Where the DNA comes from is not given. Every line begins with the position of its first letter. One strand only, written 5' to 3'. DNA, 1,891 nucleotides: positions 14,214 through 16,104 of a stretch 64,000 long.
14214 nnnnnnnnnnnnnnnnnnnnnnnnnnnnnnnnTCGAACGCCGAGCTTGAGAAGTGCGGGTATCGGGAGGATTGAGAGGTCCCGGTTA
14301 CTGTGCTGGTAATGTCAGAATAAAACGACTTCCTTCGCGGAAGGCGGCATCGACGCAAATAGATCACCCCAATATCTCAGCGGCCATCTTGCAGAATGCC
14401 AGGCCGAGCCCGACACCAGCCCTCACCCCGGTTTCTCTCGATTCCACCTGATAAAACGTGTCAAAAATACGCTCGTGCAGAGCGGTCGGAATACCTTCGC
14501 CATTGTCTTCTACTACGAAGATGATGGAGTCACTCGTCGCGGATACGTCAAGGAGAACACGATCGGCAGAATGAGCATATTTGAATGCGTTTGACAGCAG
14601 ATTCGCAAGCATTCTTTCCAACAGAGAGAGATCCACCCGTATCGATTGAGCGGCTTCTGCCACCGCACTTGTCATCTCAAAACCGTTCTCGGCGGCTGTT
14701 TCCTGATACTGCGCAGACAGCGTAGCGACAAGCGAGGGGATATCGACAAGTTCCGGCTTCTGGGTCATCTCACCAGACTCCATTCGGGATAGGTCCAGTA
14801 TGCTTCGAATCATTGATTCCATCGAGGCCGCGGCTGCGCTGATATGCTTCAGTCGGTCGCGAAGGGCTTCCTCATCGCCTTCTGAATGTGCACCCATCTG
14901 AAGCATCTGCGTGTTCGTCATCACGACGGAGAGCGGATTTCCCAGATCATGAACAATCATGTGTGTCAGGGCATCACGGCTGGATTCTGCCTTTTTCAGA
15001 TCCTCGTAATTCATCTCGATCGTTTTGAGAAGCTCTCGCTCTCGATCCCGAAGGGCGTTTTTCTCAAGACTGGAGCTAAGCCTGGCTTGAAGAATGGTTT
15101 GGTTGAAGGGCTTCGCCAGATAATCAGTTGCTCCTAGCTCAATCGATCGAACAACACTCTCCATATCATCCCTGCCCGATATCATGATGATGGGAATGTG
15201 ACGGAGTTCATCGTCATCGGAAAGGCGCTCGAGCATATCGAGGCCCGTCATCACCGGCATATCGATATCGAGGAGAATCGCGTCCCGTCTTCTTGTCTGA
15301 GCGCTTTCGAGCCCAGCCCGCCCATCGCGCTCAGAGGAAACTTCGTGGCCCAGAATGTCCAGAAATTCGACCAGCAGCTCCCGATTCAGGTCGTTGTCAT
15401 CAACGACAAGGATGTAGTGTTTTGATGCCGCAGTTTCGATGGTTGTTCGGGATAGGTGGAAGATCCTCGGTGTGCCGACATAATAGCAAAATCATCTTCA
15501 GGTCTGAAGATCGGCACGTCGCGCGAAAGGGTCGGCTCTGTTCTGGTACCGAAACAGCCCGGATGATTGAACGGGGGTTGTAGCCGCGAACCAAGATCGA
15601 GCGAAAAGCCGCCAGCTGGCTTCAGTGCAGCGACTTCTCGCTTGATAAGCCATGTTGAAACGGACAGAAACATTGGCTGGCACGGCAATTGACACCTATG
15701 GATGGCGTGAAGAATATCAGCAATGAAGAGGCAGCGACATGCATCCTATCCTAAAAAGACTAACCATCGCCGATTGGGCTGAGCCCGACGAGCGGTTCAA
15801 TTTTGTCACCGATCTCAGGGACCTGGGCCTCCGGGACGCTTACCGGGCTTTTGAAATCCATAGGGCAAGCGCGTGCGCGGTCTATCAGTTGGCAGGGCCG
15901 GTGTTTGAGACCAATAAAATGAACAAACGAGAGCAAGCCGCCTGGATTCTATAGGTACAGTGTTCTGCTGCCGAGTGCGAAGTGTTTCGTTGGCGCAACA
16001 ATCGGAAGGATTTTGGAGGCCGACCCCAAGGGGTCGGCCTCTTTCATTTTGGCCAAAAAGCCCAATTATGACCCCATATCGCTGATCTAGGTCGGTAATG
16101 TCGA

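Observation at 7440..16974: Dense signalling island: three kinases plus an NtrC-type activator feeding sigma-54-like promoters of a mini-gene and an alternative sigma factor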

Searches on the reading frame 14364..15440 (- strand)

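Call 4: search_protein_families(library=pfam, proteins=[window:14364-15260:-])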
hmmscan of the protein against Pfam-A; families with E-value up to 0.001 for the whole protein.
window:14364-15260:- (298 aa): 3 families
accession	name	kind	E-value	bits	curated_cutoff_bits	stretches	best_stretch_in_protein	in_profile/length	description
PF02518.31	HATPase_c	-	3.5e-18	66.5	26.4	1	211-295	3-85/111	Histidine kinase-, DNA gyrase B-, and HSP90-like ATPase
PF00072.30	Response_reg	-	1.5e-12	48.1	30.2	1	1-61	52-110/111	Response regulator receiver domain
PF00512.31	HisKA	-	4.7e-12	46.2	26.9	1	95-163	2-66/66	His Kinase A (phospho-acceptor) domain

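Call 9: search_protein_families(library=ncbifam, proteins=[window:14364-15440:-], max_evalue=0.01)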
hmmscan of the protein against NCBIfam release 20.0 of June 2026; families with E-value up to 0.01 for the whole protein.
window:14364-15440:- (358 aa): 161 families (the best 25 are shown)
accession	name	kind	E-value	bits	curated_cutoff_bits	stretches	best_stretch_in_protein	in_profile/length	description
NF047465.1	hybrid_HK_LvrA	exception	2.9e-45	154.6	1200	2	129-352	180-395/819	hybrid histidine kinase/response regulator LvrA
TIGR02956.1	TMAO_torS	equivalog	1.4e-43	149.2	676.5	2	164-356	473-659/967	TMAO reductase system sensor histidine kinase/response regulator TorS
NF011874.0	PRK15347.1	equivalog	3.9e-41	141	852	2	160-357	403-592/921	two component system sensor kinase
NF038297.2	hybrid_HK_HrmK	equivalog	1.3e-39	136.4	725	2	142-356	222-434/607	hybrid histidine kinase/response regulator HrmK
NF041832.1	near_NosP_CTERM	subfamily_domain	1.6e-38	132.8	400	1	150-358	2-204/370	NahK/ErcS family hybrid sensor histidine kinase/response regulator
NF008099.0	PRK10841.1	equivalog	7.9e-38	129.8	920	2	150-351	465-662/949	two-component system sensor histidine kinase RcsC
NF008302.0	PRK11091.1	equivalog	5.5e-37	127.4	838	2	146-356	274-482/779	aerobic respiration two-component sensor histidine kinase ArcB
TIGR02966.1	phoR_proteo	equivalog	1.7e-32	112.8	334.2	1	145-351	104-307/333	phosphate regulon sensor histidine kinase PhoR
NF046044.1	PnpS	equivalog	8.8e-32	110.6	400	1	147-355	162-367/390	two-component system histidine kinase PnpS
NF008312.0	PRK11100.1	equivalog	7.3e-31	107.5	356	1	130-356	228-451/477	two-component system sensor histidine kinase CreC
NF041880.1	EPS_EpsF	equivalog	3.1e-30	105.1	900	2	146-352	265-464/492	response regulator EpsF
NF045595.1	HK_scytonemin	equivalog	6.9e-29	100.7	865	1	144-356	404-612/637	scytonemin biosynthesis sensor histidine kinase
NF008318.0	PRK11107.1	equivalog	7.6e-29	100.4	890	2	8-134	668-794/920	two-component sensor histidine kinase BarA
NF033092.0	HK_WalK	equivalog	1.3e-28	100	725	1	149-351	366-566/594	cell wall metabolism sensor histidine kinase WalK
NF006800.0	PRK09303.1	equivalog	3.2e-28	98.7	342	1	135-352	132-350/383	histidine kinase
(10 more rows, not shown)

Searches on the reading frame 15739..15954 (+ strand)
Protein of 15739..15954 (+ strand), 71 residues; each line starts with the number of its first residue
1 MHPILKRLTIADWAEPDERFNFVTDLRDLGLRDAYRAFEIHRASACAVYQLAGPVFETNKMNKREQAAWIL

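Call 4: search_protein_families(library=pfam, proteins=[window:15739-15954:+])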
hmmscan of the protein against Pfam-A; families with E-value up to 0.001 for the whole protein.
window:15739-15954:+ (71 aa): 0 families

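Call 9: search_protein_families(library=ncbifam, proteins=[window:15739-15954:+], max_evalue=0.01)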
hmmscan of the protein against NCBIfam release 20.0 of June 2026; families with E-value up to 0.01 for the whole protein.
window:15739-15954:+ (71 aa): 0 families

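Call 38: find_homologous_proteins(query=window:15739-15951:+, max_evalue=0.01)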
Query window:15739-15951:+ (71 aa): 1 proteins with E <= 0.01 among 2 candidates.
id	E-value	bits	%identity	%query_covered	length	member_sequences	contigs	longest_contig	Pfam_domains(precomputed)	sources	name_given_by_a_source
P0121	8.1e-36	138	90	100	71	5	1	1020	-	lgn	-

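Call 46: search_protein_representatives(protein=window:15739-15951:+)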
Query: 71 residues. Proteins with E-value up to 0.001 (for the whole library): 12; up to 1e-10: 2; up to 1e-30: 1. The best 12 are listed.
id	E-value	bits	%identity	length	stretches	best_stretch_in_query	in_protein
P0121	2.6e-36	138.4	90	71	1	1-71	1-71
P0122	1.4e-12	63.3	48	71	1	9-71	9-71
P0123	1.1e-10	57.3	43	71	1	9-71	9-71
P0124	5.3e-10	55.1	44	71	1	10-71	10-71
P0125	8.7e-08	48.1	44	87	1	17-71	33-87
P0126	6.7e-07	45.3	31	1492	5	12-51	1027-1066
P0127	9.6e-07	44.8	-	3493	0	-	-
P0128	2.3e-06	43.7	45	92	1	16-71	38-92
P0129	8.3e-06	41.9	31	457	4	7-48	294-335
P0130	1.7e-05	40.9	39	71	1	16-71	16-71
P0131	2.7e-05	40.2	40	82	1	17-71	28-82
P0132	1.4e-04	38.0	37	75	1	6-56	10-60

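Call 47: predict_structure(protein=window:15739-15951:+)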
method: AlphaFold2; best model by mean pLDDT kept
length: 71 residues; sequences in the alignment: 1
mean_pLDDT: 66.7   pTM: 0.39
mean pLDDT of the five models: 66.7, 64.1, 57.0, 53.4, 51.9
residues with pLDDT >= 90: 0; 70-90: 38; 50-70: 17; < 50: 16
segments of 3 or more residues with pLDDT < 50: 1-5, 8-15, 18-20
pLDDT, mean of each block of 10 residues (from residue 1): 46 47 62 75 77 83 78 61
secondary structure, 60 per line:
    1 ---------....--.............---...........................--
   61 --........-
elements in order: H10-13 H16-28 H32-58 H63-70

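Call 49: search_protein_families(library=pfam, proteins=[P0126, P0129, P0127], max_evalue=0.01)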
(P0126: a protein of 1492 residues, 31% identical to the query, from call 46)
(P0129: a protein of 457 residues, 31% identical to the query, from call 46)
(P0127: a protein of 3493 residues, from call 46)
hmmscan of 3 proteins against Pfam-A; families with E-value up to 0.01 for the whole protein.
P0126 (1492 aa): 8 families
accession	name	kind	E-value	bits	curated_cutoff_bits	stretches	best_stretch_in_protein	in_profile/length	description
PF17963.7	Big_9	-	1.2e-11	45.8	23.6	0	643-719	4-83/89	Bacterial Ig domain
PF19649.4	DUF6152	-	2.7e-10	40.6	27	0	333-361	24-51/98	Family of unknown function (DUF6152)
PF14604.12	SH3_9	-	2.4e-09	37.3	30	0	223-252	14-39/49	Variant SH3 domain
PF17803.7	Cadherin_4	-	2.6e-09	37.9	25.1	0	1335-1380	22-71/71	Bacterial cadherin-like domain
PF09027.15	GTPase_binding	-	3.4e-09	36.9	23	0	192-220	21-49/66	GTPase binding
PF01060.29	TTR-52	-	1.5e-05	25.9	24.9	0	256-279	32-55/79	Transthyretin-like family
PF09136.16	Glucodextran_B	-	8.8e-05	22.8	27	0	143-204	17-74/83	Glucodextranase, domain B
PF24325.1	DUF7495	-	0.0057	17.4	27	0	406-461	47-97/109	Domain of unknown function (DUF7495)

P0129 (457 aa): 12 families
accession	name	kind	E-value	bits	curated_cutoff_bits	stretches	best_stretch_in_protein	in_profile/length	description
PF22534.1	RFC_C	-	3.1e-07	31.4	27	0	276-330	32-84/93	Replication factor C subunit 3, C-terminal domain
PF22341.1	GSPE_N1E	-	7.7e-07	29.6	27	0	272-306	20-54/64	GSPII protein E, N1E domain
PF15014.12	CLN5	-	1e-06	29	27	0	346-378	68-99/302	Ceroid-lipofuscinosis neuronal protein 5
PF21059.3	BTBD16_C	-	1.7e-06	28.7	27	0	380-434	37-91/106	BTB/POZ domain-containing protein 16, C-terminal domain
PF05554.16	Novirhabdo_Nv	-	2.1e-05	24.7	25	0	314-339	69-94/122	Viral hemorrhagic septicemia virus non-virion protein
PF02566.24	OsmC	-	4.9e-05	24.1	27.5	0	274-324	14-65/100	OsmC-like protein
PF11350.14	DUF3152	-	6.5e-05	23.1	25.1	0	310-357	78-125/206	Protein of unknown function (DUF3152)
PF11121.13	DUF2639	-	0.00016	22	27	0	144-158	21-35/38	Protein of unknown function (DUF2639)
PF07100.16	ASRT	-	0.00036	20.9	25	0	364-417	24-72/119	Anabaena sensory rhodopsin transducer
PF24077.1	IgA0_D2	-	0.0005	20.7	27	0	221-244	34-57/101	Immunoglobulin A1 protease autotransporter domain 2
PF21727.2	DUF6863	-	0.0019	18.8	27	0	361-398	71-107/123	Family of unknown function (DUF6863)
PF08461.16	HTH_12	-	0.0028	18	21.4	0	381-402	29-50/66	Ribonuclease R winged-helix domain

P0127 (3493 aa): 4 families
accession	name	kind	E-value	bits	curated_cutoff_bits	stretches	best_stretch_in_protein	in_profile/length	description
PF03160.20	Calx-beta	-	0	1245.4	27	30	118-224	15-119/119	Calx-beta domain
PF12162.13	STAT1_TAZ2bind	-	3.7e-11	42.9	21.6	0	155-166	14-25/25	STAT1 TAZ2 binding domain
PF01161.25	PBP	-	7.2e-08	33.3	24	0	43-78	8-43/135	Phosphatidylethanolamine-binding protein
PF05737.18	Collagen_bind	-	5.9e-07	30.2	27.5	0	460-503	59-102/131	Collagen binding domain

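Call 56: predict_structure(alignment_id=A2)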
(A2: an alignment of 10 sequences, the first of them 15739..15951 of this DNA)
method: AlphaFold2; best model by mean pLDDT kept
length: 71 residues; sequences in the alignment: 10
mean_pLDDT: 54.4   pTM: 0.24
mean pLDDT of the five models: 54.4, 53.5, 53.1, 52.4, 51.8
residues with pLDDT >= 90: 0; 70-90: 1; 50-70: 46; < 50: 24
segments of 3 or more residues with pLDDT < 50: 1-9, 18-23, 69-71
pLDDT, mean of each block of 10 residues (from residue 1): 41 50 51 65 55 62 59 46
secondary structure, 60 per line:
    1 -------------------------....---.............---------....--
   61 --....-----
elements in order: H26-29 H33-45 E55-58 E63-66

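Call 69: find_encoding_contigs(protein=P0121, flank=10000, max_places=4)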
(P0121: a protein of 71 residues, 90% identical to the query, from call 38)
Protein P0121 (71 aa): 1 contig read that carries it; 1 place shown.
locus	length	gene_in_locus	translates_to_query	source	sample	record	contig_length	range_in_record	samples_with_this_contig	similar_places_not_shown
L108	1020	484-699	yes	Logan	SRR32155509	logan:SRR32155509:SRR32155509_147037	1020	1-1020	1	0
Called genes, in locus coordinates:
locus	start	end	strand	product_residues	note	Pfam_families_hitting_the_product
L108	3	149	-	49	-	?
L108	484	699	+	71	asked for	-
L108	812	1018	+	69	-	?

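Call 78: search_protein_families(library=ncbifam, proteins=[window:15739-15951:+], max_evalue=0.5)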
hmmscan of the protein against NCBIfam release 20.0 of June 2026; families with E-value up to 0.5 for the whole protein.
window:15739-15951:+ (71 aa): 0 families
